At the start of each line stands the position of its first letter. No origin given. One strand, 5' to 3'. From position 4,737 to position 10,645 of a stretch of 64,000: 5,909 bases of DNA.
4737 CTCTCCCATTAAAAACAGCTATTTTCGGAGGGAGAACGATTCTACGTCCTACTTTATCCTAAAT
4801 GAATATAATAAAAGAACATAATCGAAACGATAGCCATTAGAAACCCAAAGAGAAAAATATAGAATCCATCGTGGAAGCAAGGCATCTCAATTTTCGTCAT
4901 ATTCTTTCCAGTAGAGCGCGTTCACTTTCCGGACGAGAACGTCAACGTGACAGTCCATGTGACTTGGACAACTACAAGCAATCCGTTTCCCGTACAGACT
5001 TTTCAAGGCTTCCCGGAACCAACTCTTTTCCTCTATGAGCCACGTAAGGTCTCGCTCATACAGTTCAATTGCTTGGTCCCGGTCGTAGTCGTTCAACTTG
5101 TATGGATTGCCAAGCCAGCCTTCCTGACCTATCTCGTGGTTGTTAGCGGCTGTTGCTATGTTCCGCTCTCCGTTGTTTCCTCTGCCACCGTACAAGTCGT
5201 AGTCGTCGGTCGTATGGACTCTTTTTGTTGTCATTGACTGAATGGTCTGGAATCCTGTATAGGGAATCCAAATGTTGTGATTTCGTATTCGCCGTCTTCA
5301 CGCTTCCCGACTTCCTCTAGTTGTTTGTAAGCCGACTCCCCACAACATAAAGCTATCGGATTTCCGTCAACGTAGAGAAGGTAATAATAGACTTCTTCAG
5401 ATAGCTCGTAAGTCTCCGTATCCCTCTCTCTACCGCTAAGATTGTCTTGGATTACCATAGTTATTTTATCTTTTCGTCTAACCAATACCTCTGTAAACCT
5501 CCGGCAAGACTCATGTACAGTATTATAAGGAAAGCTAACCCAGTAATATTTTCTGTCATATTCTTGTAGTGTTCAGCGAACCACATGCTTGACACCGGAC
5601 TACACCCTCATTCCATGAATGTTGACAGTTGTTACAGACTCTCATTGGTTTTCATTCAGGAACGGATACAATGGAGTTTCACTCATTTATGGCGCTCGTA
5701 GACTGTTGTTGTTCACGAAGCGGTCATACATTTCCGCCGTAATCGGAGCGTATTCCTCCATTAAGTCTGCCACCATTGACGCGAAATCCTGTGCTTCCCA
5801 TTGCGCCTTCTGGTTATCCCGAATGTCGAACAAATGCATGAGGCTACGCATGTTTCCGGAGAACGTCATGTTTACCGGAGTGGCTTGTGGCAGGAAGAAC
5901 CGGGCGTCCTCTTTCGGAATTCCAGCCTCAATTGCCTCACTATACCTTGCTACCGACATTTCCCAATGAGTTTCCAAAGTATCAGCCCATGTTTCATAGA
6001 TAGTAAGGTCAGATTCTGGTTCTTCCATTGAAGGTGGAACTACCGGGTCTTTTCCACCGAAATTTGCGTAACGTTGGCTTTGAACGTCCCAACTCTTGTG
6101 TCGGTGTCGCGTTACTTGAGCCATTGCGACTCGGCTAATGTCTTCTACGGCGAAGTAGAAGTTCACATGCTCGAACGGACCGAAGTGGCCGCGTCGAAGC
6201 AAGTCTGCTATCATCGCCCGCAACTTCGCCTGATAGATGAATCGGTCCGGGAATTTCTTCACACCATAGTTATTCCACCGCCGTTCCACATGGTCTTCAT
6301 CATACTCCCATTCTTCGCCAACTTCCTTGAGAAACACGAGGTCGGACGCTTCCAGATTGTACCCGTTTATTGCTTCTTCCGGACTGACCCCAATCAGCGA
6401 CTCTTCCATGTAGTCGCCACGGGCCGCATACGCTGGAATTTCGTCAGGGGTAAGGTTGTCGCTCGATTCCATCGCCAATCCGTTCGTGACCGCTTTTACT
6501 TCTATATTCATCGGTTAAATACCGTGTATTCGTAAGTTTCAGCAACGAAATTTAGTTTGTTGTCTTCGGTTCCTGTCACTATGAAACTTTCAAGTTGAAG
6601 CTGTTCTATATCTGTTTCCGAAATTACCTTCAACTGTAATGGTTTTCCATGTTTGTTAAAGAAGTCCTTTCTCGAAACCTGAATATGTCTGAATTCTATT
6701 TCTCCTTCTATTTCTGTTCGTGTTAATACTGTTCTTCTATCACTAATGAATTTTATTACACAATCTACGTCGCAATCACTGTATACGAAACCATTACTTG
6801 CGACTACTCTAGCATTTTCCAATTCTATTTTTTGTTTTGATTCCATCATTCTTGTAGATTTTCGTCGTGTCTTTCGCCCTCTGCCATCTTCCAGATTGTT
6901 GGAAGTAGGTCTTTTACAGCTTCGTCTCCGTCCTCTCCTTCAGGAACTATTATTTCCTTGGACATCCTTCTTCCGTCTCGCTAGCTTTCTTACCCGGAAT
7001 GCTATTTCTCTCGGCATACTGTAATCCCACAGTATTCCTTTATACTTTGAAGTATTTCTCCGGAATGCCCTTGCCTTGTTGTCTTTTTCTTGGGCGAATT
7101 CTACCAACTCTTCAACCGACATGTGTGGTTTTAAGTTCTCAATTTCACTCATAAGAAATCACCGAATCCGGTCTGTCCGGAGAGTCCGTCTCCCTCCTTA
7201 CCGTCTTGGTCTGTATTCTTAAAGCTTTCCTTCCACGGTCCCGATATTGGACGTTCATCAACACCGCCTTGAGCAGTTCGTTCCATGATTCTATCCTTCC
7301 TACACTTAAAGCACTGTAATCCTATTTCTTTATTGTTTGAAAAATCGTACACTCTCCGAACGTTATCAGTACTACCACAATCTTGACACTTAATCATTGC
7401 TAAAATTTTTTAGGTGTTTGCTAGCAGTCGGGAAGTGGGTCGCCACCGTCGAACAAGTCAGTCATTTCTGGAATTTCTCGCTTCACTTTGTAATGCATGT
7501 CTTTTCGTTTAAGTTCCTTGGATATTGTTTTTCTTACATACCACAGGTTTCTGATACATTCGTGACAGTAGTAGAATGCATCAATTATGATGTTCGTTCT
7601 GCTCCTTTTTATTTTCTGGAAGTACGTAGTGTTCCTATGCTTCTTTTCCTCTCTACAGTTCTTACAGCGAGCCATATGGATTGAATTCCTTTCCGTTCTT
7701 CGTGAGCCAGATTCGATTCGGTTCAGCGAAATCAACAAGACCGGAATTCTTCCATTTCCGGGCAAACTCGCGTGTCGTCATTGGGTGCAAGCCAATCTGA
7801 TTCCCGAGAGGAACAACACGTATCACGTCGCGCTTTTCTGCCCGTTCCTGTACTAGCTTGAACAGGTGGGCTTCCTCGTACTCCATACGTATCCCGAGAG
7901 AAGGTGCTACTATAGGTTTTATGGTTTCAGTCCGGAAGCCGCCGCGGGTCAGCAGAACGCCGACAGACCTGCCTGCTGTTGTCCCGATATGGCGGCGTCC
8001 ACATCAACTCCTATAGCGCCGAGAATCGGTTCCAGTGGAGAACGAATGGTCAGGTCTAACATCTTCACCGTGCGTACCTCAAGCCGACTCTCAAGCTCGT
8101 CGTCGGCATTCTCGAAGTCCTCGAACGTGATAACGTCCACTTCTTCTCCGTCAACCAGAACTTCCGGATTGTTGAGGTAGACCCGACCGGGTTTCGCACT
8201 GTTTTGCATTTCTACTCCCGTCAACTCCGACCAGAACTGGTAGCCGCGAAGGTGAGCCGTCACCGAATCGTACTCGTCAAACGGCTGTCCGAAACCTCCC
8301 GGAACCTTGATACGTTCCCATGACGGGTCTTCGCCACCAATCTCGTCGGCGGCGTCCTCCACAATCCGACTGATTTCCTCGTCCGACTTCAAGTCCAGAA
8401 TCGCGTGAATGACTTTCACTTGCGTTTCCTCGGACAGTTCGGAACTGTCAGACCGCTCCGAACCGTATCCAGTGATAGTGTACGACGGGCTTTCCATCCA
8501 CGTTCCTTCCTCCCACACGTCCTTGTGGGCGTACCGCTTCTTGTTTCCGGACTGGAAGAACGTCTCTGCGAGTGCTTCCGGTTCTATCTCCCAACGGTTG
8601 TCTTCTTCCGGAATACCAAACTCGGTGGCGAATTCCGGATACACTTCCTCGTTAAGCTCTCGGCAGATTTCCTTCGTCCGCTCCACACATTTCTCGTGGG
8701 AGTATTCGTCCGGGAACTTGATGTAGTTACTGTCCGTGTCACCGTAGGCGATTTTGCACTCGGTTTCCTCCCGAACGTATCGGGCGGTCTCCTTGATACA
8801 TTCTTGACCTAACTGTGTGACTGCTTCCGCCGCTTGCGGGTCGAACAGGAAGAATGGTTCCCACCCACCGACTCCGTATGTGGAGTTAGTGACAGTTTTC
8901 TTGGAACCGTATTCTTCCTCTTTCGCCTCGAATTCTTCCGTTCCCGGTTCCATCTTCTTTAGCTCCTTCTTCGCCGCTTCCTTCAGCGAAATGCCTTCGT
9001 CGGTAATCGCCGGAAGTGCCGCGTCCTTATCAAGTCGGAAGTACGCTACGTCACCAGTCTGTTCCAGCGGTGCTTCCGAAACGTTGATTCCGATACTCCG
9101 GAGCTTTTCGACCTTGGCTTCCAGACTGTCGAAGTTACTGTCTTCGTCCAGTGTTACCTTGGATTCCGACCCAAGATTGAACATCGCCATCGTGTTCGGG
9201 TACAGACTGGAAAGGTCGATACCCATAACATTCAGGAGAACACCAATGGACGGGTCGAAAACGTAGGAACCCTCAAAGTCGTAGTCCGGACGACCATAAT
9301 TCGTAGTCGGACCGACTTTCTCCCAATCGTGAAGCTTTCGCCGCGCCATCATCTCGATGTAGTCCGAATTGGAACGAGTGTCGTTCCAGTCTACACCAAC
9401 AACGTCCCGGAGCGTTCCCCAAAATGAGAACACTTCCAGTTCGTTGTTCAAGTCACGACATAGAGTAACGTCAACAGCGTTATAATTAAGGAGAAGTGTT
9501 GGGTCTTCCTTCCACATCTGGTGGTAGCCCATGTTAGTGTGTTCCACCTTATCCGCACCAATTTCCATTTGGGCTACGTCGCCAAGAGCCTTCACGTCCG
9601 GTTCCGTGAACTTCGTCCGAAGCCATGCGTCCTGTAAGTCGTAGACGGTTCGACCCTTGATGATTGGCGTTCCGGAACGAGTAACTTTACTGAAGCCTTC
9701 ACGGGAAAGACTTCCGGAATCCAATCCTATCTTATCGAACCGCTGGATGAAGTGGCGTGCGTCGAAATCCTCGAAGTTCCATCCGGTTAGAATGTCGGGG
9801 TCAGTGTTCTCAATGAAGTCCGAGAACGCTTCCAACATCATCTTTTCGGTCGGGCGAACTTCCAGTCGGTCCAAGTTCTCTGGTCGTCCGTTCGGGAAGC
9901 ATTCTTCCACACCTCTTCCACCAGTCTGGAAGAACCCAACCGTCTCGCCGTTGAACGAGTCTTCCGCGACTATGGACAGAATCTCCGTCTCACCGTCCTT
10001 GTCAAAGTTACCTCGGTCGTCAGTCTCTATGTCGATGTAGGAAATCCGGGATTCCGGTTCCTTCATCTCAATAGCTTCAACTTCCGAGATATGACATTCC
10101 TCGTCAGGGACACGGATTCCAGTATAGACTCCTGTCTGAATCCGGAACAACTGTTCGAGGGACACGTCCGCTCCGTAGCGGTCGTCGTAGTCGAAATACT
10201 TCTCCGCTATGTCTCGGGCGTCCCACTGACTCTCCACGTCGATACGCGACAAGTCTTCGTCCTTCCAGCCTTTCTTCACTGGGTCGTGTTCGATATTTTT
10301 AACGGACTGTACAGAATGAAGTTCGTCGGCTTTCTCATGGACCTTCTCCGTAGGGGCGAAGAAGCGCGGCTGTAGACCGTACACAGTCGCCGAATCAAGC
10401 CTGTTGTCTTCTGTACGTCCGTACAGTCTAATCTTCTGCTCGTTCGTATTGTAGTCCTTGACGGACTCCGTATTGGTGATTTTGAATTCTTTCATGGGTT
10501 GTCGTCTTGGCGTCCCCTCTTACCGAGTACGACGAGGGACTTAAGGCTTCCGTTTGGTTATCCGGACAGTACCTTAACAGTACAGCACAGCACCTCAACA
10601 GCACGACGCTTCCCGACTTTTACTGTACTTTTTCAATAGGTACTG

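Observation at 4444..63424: Massively over-represented 9-12-mer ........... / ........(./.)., partly promoter-proximal and partly intragenic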

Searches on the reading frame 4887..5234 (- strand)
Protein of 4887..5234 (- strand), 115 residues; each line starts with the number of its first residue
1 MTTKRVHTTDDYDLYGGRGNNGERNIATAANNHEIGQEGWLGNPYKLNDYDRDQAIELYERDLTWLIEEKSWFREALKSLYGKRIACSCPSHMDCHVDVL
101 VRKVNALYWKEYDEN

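Call 42: search_protein_families(library=pfam, max_evalue=0.01, proteins=[window:4887-5234:-])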
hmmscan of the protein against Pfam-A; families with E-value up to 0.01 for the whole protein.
window:4887-5234:- (115 aa): 1 family
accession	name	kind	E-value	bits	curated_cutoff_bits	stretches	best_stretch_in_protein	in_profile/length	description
PF14216.11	DUF4326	-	7.9e-14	52.5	25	1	25-101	5-81/82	Domain of unknown function (DUF4326)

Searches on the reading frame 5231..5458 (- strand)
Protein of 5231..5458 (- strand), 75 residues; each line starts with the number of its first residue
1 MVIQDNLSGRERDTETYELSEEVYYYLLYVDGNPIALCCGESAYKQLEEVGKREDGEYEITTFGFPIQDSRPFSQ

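Call 103: search_protein_families(library=pfam, max_evalue=0.01, proteins=[window:5231-5458:-])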
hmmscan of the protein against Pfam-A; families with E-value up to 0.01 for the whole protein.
window:5231-5458:- (75 aa): 0 families

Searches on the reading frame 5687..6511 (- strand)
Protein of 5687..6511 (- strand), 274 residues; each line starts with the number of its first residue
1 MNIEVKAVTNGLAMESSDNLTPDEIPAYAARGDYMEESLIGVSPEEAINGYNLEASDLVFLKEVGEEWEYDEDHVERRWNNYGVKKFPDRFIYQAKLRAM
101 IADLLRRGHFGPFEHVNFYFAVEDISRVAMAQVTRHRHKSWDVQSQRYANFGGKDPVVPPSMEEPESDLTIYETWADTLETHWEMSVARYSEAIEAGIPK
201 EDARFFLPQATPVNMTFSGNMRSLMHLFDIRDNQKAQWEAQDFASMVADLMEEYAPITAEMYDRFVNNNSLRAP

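Call 42: search_protein_families(library=pfam, max_evalue=0.01, proteins=[window:5687-6511:-])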
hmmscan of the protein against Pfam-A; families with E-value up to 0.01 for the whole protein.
window:5687-6511:- (274 aa): 1 family
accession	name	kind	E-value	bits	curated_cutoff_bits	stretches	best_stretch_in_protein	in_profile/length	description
PF02511.20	Thy1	-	1.2e-45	156.1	24.8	1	95-256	36-190/191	Thymidylate synthase complementing protein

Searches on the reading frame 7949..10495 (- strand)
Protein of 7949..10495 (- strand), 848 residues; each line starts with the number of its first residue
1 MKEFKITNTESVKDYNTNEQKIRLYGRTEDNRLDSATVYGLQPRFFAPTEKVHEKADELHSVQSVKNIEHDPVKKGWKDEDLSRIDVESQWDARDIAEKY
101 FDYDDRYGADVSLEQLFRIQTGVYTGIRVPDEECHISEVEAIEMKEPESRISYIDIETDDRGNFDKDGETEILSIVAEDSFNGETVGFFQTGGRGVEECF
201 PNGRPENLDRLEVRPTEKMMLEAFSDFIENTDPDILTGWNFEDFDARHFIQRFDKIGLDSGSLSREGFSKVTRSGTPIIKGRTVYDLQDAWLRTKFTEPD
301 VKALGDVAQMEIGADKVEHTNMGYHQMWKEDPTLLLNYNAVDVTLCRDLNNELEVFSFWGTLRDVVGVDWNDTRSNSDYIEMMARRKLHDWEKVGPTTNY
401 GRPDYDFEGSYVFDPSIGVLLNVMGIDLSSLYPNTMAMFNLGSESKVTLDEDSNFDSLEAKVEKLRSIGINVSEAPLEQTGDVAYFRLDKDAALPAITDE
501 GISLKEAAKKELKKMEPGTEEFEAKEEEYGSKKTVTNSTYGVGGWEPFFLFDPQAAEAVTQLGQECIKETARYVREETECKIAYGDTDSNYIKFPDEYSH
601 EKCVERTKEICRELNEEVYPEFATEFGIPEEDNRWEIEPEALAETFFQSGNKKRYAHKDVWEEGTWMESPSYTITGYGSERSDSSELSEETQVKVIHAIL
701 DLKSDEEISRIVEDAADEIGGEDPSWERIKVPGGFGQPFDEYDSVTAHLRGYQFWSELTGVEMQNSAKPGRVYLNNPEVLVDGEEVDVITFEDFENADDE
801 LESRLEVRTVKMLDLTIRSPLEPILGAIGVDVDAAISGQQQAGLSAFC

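Call 7: search_protein_families(library=pfam, proteins=[window:7949-10495:-])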
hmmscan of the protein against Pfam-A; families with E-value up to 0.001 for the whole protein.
window:7949-10495:- (848 aa): 2 families
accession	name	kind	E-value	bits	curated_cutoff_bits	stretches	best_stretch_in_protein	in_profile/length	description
PF00136.26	DNA_pol_B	-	7.9e-20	71.5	23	1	399-712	34-341/453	DNA polymerase family B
PF03104.25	DNA_pol_B_exo1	-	1.2e-11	44.9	23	1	134-277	48-207/242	DNA polymerase family B, exonuclease domain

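Call 32: find_related_loci(query=window:7949-10495:-, collection=metagenome_contigs, flank=10000)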
Query window:7949-10495:- (848 aa) in metagenome_contigs; peptide patterns used: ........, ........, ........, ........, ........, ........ (x = any residue, [..] = any of these).
599 stretches matched a pattern (row limit reached: there are more); 149 encode a relative of the query (tblastn E <= 1e-3); the best 80 are kept; 80 distinct loci.
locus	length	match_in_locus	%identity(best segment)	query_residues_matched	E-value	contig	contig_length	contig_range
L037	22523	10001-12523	33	19-848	4e-117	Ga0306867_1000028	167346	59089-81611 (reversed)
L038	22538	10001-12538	33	11-847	1e-116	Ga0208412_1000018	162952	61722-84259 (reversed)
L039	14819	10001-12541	33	11-848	7e-116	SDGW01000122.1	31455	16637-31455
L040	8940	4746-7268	33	19-848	4e-116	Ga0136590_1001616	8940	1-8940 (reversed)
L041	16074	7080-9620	33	11-848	2e-114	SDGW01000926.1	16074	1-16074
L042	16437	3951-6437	32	22-848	1e-112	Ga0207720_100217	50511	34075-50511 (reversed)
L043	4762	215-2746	33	11-848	9e-114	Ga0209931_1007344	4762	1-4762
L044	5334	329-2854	32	11-847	3e-113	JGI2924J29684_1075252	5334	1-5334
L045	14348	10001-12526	33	11-847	4e-112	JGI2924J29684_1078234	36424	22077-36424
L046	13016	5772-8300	33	11-848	2e-111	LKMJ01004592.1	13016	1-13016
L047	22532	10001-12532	33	11-848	3e-111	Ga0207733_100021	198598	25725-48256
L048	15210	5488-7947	32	22-848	2e-111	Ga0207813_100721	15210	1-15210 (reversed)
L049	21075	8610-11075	32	22-848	1e-110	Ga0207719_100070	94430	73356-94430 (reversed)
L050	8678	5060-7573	32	22-847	6e-109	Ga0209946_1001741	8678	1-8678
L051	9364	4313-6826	32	22-847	6e-109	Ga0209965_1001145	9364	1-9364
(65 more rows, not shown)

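Call 33: find_related_loci(query=window:7949-10495:-, collection=viral_contigs, flank=10000)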
Query window:7949-10495:- (848 aa) in viral_contigs; peptide patterns used: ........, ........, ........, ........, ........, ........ (x = any residue, [..] = any of these).
69 stretches matched a pattern; 1 encode a relative of the query (tblastn E <= 1e-3); 1 distinct loci.
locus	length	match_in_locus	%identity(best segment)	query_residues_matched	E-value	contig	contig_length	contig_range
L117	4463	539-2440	24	93-715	7e-24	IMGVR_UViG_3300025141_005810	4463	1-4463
